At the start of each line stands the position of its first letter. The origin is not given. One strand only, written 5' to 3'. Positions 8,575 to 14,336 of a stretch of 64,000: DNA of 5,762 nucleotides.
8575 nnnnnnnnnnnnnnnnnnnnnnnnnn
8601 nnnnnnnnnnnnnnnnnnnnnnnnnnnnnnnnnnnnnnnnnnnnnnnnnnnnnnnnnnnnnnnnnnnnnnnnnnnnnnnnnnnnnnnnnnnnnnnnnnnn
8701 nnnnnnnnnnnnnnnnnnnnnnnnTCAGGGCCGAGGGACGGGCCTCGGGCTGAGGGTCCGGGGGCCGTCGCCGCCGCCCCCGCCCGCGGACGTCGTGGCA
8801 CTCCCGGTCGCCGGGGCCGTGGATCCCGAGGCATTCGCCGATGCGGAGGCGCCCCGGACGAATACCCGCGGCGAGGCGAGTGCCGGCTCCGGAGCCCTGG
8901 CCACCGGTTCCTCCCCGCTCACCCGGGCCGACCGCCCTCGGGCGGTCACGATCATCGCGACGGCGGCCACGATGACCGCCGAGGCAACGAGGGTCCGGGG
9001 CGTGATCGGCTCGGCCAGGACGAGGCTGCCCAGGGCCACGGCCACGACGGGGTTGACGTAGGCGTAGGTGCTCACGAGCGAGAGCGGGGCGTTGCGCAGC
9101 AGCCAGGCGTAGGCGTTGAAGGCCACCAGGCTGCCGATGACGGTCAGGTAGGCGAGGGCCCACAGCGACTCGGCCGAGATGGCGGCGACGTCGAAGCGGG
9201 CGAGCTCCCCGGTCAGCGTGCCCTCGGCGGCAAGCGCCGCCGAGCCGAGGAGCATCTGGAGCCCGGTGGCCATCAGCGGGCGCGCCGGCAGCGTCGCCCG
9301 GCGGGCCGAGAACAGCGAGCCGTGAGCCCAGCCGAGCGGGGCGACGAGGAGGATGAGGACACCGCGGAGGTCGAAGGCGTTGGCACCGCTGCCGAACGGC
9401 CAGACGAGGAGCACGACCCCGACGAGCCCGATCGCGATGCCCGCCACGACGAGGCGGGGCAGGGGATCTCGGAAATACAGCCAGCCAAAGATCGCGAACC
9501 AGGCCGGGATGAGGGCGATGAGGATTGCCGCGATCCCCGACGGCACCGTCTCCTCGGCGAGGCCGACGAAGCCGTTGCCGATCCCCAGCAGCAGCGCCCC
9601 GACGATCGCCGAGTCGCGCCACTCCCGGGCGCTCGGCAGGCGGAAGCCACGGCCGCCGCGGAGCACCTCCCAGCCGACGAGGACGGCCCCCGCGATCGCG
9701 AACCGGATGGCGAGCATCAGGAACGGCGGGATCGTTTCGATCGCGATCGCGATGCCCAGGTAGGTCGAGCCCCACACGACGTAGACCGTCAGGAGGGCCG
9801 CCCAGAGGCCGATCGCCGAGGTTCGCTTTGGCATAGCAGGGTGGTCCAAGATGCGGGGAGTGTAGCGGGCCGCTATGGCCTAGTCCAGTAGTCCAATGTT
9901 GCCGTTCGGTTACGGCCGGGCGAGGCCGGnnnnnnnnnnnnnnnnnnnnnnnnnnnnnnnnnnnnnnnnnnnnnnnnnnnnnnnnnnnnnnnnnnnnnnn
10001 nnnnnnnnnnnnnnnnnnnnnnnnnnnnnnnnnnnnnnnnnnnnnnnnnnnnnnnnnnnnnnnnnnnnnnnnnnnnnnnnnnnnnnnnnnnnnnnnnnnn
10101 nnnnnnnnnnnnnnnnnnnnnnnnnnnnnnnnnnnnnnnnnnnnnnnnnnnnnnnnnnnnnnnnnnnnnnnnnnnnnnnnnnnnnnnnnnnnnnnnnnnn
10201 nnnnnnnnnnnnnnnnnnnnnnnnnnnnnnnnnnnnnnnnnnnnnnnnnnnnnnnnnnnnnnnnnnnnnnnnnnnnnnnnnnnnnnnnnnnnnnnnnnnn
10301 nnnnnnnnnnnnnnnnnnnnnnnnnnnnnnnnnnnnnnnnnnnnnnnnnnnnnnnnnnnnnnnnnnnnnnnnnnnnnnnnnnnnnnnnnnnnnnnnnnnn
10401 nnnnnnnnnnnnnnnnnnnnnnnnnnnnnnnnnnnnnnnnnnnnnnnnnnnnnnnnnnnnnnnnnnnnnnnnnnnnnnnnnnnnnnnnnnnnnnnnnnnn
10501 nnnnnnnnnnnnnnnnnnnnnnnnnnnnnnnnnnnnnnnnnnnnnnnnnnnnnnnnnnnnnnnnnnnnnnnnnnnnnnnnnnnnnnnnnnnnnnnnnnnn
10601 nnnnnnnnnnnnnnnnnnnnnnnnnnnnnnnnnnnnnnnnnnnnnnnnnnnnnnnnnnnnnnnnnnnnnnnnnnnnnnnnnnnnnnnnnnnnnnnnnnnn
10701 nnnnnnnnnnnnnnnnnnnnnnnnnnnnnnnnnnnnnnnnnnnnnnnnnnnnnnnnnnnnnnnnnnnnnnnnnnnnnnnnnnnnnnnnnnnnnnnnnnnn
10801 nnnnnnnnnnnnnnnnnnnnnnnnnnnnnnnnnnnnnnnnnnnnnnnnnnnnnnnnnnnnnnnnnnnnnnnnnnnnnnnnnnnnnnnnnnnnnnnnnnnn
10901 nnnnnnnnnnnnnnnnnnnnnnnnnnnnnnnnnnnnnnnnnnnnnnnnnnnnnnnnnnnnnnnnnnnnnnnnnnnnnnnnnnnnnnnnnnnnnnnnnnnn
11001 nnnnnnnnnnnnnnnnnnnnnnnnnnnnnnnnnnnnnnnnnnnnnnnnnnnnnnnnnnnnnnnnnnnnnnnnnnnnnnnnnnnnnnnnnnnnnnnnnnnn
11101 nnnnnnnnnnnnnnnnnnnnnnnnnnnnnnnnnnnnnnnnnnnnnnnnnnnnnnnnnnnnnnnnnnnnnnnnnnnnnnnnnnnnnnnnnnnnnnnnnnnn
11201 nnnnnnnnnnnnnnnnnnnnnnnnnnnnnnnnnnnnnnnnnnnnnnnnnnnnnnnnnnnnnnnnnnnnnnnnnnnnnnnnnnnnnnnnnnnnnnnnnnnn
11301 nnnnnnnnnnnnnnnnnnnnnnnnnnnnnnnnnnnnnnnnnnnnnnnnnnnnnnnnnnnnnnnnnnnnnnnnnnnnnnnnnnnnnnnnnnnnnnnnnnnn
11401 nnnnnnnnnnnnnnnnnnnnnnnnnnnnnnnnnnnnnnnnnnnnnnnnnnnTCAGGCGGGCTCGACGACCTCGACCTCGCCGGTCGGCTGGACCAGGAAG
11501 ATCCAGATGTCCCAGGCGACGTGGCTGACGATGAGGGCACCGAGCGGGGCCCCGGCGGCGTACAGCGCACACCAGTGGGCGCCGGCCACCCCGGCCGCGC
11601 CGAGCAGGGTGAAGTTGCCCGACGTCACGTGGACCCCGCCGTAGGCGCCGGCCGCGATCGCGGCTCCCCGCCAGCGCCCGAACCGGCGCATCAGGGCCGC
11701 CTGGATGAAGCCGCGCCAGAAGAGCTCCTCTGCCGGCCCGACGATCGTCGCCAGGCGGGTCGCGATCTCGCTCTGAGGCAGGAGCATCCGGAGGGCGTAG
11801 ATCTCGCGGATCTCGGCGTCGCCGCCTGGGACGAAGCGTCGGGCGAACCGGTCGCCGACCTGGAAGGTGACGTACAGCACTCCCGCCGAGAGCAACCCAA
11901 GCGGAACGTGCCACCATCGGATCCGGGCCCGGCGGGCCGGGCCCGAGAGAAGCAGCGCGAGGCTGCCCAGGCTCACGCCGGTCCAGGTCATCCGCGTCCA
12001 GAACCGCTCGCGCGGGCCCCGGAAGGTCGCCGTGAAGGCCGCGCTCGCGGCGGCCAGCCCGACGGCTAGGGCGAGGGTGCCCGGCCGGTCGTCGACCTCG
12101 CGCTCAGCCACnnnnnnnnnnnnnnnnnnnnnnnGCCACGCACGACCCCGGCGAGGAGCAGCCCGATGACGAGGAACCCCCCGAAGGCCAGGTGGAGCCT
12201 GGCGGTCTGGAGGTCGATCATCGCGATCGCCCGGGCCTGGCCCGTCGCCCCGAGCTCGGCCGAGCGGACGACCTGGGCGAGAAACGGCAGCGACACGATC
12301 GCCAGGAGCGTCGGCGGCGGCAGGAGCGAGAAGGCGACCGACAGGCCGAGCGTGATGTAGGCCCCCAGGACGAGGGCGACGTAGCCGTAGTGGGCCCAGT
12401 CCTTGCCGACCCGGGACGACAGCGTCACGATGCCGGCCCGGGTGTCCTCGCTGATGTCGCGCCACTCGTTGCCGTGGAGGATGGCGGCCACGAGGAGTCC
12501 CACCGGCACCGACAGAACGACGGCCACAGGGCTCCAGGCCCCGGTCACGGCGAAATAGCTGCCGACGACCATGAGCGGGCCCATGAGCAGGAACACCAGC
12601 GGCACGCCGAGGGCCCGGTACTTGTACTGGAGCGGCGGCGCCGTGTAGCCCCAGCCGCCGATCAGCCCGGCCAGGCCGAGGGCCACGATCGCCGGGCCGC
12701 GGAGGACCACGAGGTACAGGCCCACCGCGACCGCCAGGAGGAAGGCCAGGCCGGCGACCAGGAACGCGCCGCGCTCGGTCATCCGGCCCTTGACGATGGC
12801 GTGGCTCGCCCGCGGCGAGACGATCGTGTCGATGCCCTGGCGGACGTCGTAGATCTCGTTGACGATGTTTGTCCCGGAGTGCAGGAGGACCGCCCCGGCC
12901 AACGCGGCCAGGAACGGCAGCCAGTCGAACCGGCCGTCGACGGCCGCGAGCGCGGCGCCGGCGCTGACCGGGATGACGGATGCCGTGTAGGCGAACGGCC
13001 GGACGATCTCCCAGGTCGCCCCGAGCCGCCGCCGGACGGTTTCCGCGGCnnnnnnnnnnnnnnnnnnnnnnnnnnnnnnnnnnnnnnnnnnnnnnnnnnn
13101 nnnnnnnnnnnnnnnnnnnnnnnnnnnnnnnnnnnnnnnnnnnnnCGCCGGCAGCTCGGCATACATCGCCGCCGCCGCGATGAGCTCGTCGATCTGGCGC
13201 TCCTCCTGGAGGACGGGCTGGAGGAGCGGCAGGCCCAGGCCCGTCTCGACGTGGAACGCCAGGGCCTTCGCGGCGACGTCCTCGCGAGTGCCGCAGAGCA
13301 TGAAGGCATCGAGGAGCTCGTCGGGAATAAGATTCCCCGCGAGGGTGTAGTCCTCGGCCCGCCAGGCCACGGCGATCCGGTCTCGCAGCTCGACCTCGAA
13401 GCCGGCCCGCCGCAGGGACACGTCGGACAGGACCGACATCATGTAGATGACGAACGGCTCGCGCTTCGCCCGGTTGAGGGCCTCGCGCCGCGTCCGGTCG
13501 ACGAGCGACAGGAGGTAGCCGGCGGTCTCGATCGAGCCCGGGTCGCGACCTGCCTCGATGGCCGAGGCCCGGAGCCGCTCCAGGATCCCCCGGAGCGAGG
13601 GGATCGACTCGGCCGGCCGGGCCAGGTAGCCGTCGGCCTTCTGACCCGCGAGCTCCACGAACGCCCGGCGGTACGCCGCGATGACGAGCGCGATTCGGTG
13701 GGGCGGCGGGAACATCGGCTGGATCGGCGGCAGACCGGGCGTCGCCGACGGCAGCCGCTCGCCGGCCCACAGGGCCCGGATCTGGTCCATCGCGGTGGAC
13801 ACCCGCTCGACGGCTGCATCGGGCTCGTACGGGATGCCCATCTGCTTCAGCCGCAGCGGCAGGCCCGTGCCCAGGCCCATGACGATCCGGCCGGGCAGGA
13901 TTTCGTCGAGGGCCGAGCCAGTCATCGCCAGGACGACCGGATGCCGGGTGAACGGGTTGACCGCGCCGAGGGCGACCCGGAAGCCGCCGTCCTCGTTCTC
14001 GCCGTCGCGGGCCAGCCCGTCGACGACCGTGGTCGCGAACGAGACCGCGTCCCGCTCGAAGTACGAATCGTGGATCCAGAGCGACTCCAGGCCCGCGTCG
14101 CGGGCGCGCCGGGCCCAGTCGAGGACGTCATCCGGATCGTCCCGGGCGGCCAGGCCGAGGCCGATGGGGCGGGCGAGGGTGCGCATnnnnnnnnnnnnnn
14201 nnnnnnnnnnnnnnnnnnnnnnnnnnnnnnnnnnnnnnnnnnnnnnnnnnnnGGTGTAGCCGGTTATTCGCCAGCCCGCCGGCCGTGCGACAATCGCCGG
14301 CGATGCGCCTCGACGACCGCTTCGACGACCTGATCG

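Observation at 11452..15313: LLM(Mer-like) oxidoreductase-MenA prenyltransferase fusion with CPBP protease and divergent methyltransferase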

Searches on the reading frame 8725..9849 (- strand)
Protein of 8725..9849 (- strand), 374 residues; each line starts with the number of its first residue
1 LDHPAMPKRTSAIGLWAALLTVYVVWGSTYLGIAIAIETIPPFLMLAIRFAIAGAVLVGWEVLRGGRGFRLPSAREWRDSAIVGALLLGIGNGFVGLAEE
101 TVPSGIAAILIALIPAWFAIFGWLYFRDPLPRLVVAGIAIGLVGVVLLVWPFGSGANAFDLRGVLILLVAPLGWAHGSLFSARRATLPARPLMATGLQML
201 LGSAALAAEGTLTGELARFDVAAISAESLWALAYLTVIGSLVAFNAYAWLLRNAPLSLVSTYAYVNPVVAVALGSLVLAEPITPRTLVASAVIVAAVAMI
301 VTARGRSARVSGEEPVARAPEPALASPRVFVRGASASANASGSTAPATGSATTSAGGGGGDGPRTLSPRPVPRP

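Call 5: search_protein_families(library=pfam, proteins=[window:8725-9849:-], max_evalue=0.01)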
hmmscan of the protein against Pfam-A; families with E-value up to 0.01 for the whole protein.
window:8725-9849:- (374 aa): 1 family
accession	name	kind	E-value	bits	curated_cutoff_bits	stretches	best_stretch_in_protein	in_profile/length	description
PF00892.27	EamA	-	2.3e-31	109.3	28.2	2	19-149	7-134/135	EamA-like transporter family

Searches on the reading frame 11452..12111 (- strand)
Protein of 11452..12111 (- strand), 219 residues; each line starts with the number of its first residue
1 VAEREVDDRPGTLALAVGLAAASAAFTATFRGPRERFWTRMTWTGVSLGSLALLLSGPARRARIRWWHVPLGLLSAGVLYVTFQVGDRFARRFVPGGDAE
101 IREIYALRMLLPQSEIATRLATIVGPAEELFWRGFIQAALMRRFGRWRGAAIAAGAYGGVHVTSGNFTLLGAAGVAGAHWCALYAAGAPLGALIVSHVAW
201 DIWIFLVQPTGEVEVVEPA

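Call 5: search_protein_families(library=pfam, proteins=[window:11452-12111:-], max_evalue=0.01)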
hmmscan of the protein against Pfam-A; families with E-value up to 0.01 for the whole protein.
window:11452-12111:- (219 aa): 1 family
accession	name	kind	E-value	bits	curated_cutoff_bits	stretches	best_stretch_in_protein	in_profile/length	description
PF02517.21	Rce1-like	-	6.8e-12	46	22.4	1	119-202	10-92/93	Type II CAAX prenyl endopeptidase Rce1-like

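Call 6: search_protein_families(library=ncbifam, proteins=[window:11452-12111:-], max_evalue=0.01)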
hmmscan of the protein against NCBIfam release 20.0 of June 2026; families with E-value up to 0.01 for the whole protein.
window:11452-12111:- (219 aa): 6 families
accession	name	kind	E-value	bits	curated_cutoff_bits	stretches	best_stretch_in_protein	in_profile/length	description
NF040589.1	CPBP_Synerg_MrtS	equivalog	4e-05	23.9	130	1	127-203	86-162/170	Synerg-CTERM system glutamic-type intramembrane protease MrtS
NF040594.1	CPBP_fam_MrtC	equivalog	4e-05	23.5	195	1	21-168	32-169/221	myxosortase MrtC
NF041647.1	ABC_perm_CPBP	equivalog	5.7e-05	22.1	435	1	72-176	497-605/636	ABC transporter permease subunit/CPBP intramembrane protease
NF040914.1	Mrt_core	domain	0.0009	19.3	100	1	122-169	9-56/108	myxosortase family intramembrane protease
TIGR03008.1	pepcterm_CAAX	equivalog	0.0018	18.2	81.05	1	119-198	119-203/222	CAAX prenyl protease-related protein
NF040674.1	CPBP_fam_MrtP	equivalog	0.0037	16.8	250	1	123-169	255-301/354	myxosortase MrtP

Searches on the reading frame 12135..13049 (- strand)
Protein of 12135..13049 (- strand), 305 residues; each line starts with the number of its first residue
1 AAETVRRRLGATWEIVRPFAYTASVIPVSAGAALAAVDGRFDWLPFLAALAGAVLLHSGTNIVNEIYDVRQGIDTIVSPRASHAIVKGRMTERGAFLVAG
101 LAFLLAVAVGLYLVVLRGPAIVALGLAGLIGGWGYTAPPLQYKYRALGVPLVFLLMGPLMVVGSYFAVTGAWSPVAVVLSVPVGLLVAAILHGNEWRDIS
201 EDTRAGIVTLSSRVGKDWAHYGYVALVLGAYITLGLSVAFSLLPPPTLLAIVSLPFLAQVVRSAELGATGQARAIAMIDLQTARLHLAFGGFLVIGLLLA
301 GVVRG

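Call 27: search_solved_structures(query=window:12135-13049:-, max_evalue=1, show_alignments=2)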
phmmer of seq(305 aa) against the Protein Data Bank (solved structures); distinct sequences matched with E-value up to 1: 1.
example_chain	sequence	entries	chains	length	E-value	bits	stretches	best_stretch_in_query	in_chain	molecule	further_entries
8djk_B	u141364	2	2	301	6.4e-25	91.5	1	13-300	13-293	UbiA prenyltransferase domain-containing protein 1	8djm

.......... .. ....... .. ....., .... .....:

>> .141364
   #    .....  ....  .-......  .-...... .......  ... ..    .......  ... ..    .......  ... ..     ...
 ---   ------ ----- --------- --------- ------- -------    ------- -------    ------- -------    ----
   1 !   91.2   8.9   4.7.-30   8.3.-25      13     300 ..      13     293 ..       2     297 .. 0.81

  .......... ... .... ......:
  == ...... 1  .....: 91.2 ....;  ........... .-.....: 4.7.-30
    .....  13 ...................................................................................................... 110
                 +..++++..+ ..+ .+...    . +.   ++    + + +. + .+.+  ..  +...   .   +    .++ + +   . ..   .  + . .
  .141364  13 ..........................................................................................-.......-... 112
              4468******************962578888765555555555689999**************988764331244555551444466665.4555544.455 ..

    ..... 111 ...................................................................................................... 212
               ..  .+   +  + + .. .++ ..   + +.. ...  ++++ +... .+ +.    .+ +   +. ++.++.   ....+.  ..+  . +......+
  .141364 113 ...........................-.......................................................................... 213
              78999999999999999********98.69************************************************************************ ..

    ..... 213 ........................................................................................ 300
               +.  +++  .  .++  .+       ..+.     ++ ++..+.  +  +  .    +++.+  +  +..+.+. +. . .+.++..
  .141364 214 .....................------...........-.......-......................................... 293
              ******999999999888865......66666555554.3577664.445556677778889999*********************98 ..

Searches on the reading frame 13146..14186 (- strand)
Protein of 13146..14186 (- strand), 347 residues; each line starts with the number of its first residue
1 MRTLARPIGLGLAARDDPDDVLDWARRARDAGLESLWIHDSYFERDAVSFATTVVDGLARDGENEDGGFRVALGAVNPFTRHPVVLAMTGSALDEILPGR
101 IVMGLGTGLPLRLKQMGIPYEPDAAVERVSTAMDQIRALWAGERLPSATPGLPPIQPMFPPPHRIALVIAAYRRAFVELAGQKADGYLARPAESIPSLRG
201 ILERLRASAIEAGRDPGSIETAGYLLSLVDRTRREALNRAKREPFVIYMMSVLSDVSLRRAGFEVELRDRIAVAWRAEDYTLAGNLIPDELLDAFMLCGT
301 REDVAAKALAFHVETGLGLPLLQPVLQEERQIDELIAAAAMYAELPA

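Call 61: search_solved_structures(query=window:13146-14186:-, max_evalue=0.01, show_alignments=3)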
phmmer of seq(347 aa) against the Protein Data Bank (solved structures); distinct sequences matched with E-value up to 0.01: 13.
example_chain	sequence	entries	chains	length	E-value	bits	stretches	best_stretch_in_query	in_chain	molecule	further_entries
1z69_A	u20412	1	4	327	2.2e-26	96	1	18-305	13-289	Coenzyme F420-dependent N(5),N(10)-methylenetetrahydromethanopterin reductase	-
8qq8_A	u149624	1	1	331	1.5e-21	80.1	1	23-309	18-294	5,10-methylenetetrahydromethanopterin reductase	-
8qpl_A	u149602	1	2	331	1.5e-21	80.1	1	23-309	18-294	5,10-methylenetetrahydromethanopterin reductase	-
8qpm_A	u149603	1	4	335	1.5e-21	80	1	23-309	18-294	5,10-methylenetetrahydromethanopterin reductase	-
1ezw_A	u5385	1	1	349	3.9e-18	68.8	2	8-121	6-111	COENZYME F420-DEPENDENT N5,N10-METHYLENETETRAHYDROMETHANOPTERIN REDUCTASE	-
1f07_A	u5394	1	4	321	7.1e-16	61.4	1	16-310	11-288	COENZYME F420-DEPENDENT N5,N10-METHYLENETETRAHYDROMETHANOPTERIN REDUCTASE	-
9fp4_A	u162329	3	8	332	2.2e-09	40.1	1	18-233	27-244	F420-dependent hydroxymycolic acid dehydrogenase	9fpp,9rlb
9hav_A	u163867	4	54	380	9.8e-08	34.6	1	17-220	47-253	Luciferase family protein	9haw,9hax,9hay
1rhc_A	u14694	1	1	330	2.8e-06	29.9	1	17-231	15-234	F420-dependent alcohol dehydrogenase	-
5lxe_A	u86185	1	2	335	2.2e-05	26.9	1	72-219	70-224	F420-dependent glucose-6-phosphate dehydrogenase 1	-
8cbb_A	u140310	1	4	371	2.3e-05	26.8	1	26-236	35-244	Alkanal monooxygenase alpha chain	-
7bip_A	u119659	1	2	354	0.0006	22.2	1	68-213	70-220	Luciferase-like monooxygenase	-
3b4y_A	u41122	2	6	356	0.00085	21.7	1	18-194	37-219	PROBABLE F420-DEPENDENT GLUCOSE-6-PHOSPHATE DEHYDROGENASE FGD1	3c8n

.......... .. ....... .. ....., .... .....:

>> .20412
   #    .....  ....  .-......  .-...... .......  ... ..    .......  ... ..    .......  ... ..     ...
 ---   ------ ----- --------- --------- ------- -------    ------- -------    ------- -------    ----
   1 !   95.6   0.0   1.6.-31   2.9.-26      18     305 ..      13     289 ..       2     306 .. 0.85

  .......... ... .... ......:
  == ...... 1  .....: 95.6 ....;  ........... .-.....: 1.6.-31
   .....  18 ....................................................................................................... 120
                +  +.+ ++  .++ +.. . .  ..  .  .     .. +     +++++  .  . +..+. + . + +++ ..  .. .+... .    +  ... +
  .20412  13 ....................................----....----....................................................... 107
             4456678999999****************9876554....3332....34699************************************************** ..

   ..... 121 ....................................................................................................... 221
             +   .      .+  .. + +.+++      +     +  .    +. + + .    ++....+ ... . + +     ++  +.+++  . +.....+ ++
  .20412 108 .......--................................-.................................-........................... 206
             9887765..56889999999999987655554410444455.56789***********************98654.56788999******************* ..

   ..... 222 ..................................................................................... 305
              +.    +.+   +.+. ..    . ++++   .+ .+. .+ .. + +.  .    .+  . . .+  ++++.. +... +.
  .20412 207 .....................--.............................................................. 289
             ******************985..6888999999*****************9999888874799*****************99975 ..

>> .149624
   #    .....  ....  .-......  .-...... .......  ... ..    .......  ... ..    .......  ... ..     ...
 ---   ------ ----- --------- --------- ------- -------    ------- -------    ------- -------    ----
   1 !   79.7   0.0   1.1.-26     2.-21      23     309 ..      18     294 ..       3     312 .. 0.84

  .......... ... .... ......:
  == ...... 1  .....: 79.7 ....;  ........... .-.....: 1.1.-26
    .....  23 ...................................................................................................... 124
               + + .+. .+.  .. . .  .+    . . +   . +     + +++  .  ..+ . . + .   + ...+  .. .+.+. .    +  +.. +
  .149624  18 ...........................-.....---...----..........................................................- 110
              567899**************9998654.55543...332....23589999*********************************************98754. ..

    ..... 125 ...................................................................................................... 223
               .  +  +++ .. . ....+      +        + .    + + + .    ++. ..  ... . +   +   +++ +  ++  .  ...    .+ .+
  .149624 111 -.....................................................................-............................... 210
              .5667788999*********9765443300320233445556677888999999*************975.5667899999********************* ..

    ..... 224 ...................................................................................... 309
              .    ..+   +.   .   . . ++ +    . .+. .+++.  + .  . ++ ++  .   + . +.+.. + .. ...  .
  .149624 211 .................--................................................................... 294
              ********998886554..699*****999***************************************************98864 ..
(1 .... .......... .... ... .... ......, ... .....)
